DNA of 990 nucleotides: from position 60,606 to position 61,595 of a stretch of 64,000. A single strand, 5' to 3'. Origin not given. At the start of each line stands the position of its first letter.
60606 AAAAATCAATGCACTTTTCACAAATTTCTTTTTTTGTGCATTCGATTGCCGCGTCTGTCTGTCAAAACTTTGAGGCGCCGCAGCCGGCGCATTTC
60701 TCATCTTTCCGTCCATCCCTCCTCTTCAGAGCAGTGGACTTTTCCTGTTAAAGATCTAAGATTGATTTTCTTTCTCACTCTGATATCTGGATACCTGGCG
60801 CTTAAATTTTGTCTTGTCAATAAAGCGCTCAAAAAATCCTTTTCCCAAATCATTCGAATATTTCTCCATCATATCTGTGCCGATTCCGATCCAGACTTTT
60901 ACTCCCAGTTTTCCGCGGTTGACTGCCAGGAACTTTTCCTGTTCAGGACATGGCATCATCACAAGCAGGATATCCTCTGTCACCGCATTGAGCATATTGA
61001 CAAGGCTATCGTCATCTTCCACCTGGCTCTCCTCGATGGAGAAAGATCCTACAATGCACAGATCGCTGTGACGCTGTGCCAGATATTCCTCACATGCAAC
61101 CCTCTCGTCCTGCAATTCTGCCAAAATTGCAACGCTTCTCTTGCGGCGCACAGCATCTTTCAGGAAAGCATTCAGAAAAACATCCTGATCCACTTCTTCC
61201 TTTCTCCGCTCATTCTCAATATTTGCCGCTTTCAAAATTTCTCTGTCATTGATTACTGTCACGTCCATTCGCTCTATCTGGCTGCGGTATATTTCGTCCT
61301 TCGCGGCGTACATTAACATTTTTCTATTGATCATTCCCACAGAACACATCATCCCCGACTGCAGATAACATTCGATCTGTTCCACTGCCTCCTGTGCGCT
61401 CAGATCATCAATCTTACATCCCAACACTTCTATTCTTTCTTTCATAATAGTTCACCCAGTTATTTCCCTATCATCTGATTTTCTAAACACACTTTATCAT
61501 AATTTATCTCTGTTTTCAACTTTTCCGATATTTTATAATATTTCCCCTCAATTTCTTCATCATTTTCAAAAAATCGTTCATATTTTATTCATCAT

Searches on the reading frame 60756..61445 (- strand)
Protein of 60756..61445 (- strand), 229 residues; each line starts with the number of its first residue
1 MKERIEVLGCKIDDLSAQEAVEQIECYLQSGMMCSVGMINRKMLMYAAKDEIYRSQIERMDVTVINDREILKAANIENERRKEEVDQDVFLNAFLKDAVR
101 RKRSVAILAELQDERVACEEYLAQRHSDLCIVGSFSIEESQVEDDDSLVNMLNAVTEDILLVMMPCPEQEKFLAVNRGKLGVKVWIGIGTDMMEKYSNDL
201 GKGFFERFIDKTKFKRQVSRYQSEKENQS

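Call 70: find_encoding_contigs(protein=window:60756-61445:-, flank=10000, max_places=4)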
Protein window:60756-61445:- (229 aa): 6 contigs read that carry it; 4 places shown.
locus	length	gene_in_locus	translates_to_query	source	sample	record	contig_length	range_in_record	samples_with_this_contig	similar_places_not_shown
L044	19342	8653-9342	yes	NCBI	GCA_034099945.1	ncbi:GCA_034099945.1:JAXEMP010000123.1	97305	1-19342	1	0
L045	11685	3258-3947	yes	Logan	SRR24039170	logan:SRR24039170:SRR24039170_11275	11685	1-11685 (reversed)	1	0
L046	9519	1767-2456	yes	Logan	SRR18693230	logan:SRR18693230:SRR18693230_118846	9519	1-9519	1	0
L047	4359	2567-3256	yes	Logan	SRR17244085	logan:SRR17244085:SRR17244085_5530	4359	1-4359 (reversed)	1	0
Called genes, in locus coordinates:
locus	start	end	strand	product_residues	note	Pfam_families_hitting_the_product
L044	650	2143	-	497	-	PF01087:GalP_UDP_transf, PF02744:GalP_UDP_tr_C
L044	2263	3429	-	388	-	PF10509:GalKase_gal_bdg, PF00288:GHMP_kinases_N, PF08544:GHMP_kinases_C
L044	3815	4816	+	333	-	PF00781:DAGK_cat, PF19279:YegS_C (weak)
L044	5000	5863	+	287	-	PF01116:F_bP_aldolase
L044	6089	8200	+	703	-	PF12437:GSIII_N, PF00120:Gln-synt_C, PF18318:Gln-synt_C-ter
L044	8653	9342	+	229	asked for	PF03808:Glyco_tran_WecG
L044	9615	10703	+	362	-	PF17853:GGDEF_2, PF13556:HTH_30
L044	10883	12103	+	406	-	PF00595:PDZ (weak), PF13180:PDZ_2 (faint), PF17820:PDZ_6, PF03572:Peptidase_S41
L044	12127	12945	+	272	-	PF03979:Sigma70_r1_1 (weak), PF04539:Sigma70_r3 (faint), PF04542:Sigma70_r2 (weak)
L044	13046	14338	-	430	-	PF01595:CNNM, PF00571:CBS (weak), PF03471:CorC_HlyC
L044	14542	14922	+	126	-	PF12670:DUF3792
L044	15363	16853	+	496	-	PF07498:Rho_N (faint), PF07497:Rho_RNA_bind, PF00006:ATP-synt_ab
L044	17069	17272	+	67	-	PF01197:Ribosomal_L31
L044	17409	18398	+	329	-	PF07136:DUF1385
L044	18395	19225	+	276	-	PF17827:PrmC_N, PF05175:MTS, PF06325:PrmA, PF03602:Cons_hypoth95 (weak), PF13847:Methyltransf_31, PF08242:Methyltransf_12 (weak), PF13649:Methyltransf_25, PF07669:Eco57I (weak), +3 more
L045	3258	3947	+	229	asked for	PF03808:Glyco_tran_WecG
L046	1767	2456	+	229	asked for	PF03808:Glyco_tran_WecG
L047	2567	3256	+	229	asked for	PF03808:Glyco_tran_WecG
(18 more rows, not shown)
